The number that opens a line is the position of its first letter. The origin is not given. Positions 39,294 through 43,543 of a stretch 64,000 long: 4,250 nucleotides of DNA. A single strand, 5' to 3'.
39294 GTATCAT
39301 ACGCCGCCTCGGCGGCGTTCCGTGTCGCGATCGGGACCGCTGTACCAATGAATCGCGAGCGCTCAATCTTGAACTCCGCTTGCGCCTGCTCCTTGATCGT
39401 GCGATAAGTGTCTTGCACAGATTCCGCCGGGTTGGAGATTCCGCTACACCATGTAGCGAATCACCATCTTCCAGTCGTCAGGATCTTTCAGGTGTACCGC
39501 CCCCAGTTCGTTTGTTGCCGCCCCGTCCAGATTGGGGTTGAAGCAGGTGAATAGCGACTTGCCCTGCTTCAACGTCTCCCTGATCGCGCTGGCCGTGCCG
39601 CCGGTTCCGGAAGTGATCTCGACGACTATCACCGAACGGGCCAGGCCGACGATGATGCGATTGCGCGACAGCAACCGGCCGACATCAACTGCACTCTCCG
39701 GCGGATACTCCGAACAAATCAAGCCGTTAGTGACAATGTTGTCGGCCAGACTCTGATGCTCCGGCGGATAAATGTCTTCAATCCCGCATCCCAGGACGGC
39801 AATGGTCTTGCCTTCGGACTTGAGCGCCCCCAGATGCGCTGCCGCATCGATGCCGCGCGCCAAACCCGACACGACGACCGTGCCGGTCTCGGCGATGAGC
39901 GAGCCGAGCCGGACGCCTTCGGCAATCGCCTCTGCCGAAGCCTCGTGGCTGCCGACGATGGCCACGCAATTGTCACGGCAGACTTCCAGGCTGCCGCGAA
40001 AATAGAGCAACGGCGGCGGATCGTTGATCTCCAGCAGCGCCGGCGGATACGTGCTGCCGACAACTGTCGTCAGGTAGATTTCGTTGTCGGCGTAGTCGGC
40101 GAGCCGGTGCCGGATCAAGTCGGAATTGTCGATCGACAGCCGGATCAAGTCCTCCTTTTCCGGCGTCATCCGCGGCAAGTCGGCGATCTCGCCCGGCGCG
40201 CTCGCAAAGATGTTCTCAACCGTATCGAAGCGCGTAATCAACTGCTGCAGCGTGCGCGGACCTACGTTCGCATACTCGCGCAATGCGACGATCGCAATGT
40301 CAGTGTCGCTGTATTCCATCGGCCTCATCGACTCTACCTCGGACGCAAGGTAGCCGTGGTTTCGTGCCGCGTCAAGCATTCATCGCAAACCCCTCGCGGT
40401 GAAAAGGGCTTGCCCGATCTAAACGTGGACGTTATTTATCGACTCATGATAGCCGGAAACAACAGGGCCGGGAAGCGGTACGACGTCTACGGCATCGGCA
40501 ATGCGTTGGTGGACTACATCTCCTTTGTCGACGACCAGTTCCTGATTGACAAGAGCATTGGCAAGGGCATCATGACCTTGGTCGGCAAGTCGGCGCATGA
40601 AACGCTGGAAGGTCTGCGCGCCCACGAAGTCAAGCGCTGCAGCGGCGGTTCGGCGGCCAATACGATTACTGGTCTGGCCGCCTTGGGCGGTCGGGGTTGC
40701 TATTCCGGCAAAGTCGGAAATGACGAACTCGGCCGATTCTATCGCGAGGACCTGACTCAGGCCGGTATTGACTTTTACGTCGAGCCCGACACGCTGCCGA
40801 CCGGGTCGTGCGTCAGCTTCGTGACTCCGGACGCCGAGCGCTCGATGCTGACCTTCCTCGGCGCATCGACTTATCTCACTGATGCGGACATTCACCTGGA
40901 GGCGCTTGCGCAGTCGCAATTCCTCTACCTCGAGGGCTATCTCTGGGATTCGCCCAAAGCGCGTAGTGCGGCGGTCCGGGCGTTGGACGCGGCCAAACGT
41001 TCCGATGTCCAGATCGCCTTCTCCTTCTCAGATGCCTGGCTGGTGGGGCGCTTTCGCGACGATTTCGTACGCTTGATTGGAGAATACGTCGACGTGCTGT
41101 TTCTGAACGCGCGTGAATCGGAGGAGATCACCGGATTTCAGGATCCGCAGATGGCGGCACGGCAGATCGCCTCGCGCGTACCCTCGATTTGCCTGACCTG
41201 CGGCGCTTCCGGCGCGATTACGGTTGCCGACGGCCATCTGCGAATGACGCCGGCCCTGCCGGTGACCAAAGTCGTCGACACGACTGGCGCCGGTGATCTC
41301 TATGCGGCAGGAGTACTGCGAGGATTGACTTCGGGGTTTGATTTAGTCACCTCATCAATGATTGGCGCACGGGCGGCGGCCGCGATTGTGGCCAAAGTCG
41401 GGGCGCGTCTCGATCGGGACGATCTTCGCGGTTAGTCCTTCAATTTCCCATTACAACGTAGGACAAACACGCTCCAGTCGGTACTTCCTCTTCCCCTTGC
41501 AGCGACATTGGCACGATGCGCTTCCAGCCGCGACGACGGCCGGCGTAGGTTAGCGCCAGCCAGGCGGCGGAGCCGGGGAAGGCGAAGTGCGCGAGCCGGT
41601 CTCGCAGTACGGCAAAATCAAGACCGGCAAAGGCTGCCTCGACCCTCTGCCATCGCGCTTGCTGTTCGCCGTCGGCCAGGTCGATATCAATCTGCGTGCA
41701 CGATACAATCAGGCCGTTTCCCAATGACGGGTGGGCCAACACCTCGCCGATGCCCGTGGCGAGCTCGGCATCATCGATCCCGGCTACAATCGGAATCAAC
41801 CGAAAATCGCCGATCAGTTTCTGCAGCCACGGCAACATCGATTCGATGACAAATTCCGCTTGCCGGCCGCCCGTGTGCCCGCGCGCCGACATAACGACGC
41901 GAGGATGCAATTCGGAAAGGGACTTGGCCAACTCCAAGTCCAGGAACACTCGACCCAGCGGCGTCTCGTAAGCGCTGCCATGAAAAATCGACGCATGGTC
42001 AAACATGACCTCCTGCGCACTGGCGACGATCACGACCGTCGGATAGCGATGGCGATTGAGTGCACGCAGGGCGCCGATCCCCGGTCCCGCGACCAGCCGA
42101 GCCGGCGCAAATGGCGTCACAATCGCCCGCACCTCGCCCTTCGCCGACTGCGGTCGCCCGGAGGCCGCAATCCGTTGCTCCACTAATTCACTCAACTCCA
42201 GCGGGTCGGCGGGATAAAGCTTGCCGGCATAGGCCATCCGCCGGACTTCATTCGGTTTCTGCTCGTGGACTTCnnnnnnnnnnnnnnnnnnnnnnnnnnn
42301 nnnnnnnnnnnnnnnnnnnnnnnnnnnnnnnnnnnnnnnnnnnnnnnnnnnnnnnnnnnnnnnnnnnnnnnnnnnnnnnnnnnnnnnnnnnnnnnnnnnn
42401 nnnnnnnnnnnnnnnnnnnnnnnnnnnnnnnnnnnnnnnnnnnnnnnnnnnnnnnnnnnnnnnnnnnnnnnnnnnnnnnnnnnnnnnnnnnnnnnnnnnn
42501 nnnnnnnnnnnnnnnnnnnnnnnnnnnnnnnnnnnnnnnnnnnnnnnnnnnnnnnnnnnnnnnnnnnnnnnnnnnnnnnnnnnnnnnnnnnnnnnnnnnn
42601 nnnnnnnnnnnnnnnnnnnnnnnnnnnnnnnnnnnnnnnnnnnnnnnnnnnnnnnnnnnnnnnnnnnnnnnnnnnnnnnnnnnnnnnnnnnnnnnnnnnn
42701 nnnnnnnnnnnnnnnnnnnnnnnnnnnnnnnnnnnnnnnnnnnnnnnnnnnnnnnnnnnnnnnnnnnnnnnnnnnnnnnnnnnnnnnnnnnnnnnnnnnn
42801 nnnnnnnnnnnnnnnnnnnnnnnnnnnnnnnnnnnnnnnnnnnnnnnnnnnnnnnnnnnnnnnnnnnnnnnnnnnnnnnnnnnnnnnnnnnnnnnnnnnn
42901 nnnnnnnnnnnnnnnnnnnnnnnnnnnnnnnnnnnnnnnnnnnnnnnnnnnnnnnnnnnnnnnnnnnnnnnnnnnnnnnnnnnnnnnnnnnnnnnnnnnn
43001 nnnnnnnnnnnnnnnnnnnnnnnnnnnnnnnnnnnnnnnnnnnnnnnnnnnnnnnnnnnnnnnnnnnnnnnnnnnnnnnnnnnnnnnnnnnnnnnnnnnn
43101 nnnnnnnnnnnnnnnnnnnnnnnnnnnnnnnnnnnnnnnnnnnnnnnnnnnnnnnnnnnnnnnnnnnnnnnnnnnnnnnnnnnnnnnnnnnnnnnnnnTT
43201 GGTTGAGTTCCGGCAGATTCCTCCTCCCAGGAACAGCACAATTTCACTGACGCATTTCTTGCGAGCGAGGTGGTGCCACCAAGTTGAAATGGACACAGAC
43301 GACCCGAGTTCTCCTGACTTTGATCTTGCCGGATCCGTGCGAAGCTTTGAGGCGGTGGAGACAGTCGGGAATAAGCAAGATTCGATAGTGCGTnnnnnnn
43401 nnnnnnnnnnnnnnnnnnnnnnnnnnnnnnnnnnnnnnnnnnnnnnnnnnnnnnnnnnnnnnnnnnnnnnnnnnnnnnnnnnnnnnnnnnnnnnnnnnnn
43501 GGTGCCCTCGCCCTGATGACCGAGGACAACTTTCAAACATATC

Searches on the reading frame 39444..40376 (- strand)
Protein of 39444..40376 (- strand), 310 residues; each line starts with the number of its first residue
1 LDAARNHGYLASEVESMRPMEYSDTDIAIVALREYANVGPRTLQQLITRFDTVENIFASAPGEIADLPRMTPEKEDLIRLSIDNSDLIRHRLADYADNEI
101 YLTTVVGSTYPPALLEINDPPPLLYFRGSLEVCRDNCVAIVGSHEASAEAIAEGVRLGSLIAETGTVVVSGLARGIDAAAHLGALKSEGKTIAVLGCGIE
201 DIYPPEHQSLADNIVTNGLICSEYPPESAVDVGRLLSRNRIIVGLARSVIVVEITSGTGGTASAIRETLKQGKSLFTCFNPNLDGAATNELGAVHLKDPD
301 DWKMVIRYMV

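Call 4: search_protein_families(library=ncbifam, proteins=[window:39444-40376:-], max_evalue=0.01)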
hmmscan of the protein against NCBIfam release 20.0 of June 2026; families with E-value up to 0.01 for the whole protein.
window:39444-40376:- (310 aa): 3 families
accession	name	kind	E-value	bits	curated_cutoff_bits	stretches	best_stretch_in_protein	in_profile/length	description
TIGR00732.1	dprA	equivalog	1.5e-48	164.9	191.15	1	99-279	8-188/220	DNA-processing protein DprA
NF008007.0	PRK10736.1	equivalog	3.3e-41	141.7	495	1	88-278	60-250/374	DNA-protecting protein DprA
TIGR00725.1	TIGR00725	hypoth_equivalog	2.4e-05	23.8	106.9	1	138-195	4-61/159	TIGR00725 family protein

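Call 5: search_protein_families(library=pfam, proteins=[window:39444-40376:-], max_evalue=0.01)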
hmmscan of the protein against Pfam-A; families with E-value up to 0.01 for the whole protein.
window:39444-40376:- (310 aa): 3 families
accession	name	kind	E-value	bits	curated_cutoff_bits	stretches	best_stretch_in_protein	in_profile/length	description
PF02481.21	DNA_processg_A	-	4.2e-52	176.8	29.6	1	97-279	4-188/212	DNA recombination-mediator protein A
PF18306.6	LDcluster4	-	2.4e-06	27.7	26.3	1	138-276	4-121/151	SLOG cluster4 family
PF14520.12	HHH_5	-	0.00031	21.6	27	1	38-81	10-54/57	Helix-hairpin-helix domain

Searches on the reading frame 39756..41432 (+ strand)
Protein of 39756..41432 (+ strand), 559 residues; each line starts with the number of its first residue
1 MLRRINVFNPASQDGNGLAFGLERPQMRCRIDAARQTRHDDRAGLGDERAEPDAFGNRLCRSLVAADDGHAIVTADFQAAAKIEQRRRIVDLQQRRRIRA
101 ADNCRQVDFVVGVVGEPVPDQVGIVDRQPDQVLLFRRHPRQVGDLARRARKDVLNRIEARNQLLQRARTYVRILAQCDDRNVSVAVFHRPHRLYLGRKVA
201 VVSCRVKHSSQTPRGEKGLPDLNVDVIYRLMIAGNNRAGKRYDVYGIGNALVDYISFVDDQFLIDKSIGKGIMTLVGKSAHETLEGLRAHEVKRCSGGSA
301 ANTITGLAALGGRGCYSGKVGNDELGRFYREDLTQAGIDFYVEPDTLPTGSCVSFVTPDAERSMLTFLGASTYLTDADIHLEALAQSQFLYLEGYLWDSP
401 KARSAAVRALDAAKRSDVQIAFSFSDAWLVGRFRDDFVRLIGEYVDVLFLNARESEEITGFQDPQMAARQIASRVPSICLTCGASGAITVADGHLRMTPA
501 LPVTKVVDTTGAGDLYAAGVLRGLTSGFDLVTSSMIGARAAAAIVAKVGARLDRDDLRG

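Call 4: search_protein_families(library=ncbifam, proteins=[window:39756-41432:+], max_evalue=0.01)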
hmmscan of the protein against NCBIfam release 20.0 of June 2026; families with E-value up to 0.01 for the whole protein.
window:39756-41432:+ (559 aa): 21 families
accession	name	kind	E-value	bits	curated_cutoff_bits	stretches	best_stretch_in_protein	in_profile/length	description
TIGR04382.1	myo_inos_iolC_N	equivalog_domain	1e-27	97.3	300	1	273-547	12-292/309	5-dehydro-2-deoxygluconokinase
NF006957.1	PRK09434.1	equivalog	3.8e-24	85.7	450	1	292-530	22-266/302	fructokinase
TIGR02152.1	D_ribokin_bact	equivalog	4.4e-23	82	299.65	1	283-551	21-287/298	ribokinase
NF041134.1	R1P_kin_Thcocales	equivalog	2.3e-22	79.8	500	1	281-551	21-269/291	ADP-dependent ribose-1-phosphate kinase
NF053626.1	RibKinHalex1628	equivalog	6.1e-20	71.9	330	1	291-551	32-279/293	ATP-dependent ribose-1-phosphate kinase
NF040938.1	KDG_KDGal_kin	equivalog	1.8e-18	66.7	400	1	297-548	30-286/305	bifunctional 2-dehydro-3-deoxygluconokinase/2-dehydro-3-deoxygalactonokinase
NF011655.0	PRK15074.1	subfamily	1.7e-16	60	367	1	240-488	32-291/434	inosine/guanosine kinase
NF007321.0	PRK09813.1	equivalog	3.5e-15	56.2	247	1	409-550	129-260/261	fructoselysine 6-kinase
NF008353.0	PRK11142.1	equivalog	1.2e-14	54.6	341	1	285-551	27-290/307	ribokinase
NF041332.1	KDG_KDGal_kin_Halo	equivalog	1.2e-12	47.9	440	1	279-542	17-289/320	bifunctional 2-dehydro-3-deoxygluconokinase/2-dehydro-3-deoxygalactonokinase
TIGR02198.1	rfaE_dom_I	equivalog_domain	1.9e-12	46.9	345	2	469-551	219-303/315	D-glycero-beta-D-manno-heptose-7-phosphate kinase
NF047869.1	myo_kin_aldol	exception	1.1e-11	43.8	600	1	291-419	33-165/586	bifunctional 5-dehydro-2-deoxygluconokinase/5-dehydro-2-deoxyphosphogluconate aldolase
NF049991.1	TagKinase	equivalog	5.5e-11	41.8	420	1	297-548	41-299/321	tagatose kinase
NF041320.1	pfkB_Halo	equivalog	2.8e-09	36.8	400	1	455-553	187-285/302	1-phosphofructokinase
NF041164.1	NucKinThplmales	equivalog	2.9e-09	36.6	450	1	433-547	162-274/295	nucleoside kinase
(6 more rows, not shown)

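Call 5: search_protein_families(library=pfam, proteins=[window:39756-41432:+], max_evalue=0.01)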
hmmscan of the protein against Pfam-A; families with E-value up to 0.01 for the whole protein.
window:39756-41432:+ (559 aa): 1 family
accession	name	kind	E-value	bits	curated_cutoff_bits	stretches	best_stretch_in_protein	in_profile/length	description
PF00294.29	PfkB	-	1.6e-48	166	25.8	1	268-553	7-298/302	pfkB family carbohydrate kinase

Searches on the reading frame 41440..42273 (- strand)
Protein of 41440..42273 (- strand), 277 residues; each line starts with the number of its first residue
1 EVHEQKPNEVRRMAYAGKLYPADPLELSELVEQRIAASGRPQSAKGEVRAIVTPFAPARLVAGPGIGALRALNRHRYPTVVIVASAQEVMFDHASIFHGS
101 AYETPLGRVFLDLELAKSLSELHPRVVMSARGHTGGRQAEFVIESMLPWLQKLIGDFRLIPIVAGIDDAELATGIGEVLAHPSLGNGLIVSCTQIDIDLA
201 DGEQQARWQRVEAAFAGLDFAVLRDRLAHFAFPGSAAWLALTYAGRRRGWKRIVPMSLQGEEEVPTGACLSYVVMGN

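Call 4: search_protein_families(library=ncbifam, proteins=[window:41440-42273:-], max_evalue=0.01)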
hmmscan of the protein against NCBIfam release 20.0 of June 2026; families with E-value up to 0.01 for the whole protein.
window:41440-42273:- (277 aa): 2 families
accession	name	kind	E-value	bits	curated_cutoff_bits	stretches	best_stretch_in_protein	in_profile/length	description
TIGR04336.1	AmmeMemoSam_B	hypoth_equivalog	2.6e-19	69.5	26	1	11-181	1-167/270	AmmeMemoRadiSam system protein B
NF001987.0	PRK00782.1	equivalog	2.5e-15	56.5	295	1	10-181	2-162/267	MEMO1 family protein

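Call 5: search_protein_families(library=pfam, proteins=[window:41440-42273:-], max_evalue=0.01)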
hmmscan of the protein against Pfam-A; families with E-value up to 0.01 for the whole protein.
window:41440-42273:- (277 aa): 1 family
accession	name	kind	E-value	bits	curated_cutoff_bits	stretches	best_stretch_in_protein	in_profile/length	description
PF01875.22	Memo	-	1.4e-19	70.8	27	1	13-181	2-163/269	Memo-like protein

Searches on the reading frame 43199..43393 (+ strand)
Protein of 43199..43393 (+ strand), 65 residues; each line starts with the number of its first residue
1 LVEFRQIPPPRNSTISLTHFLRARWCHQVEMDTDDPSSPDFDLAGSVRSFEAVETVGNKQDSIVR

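Call 79: search_protein_families(library=pfam, proteins=[window:43199-43393:+], max_evalue=0.001)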
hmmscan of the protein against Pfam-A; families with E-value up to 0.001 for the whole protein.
window:43199-43393:+ (65 aa): 0 families
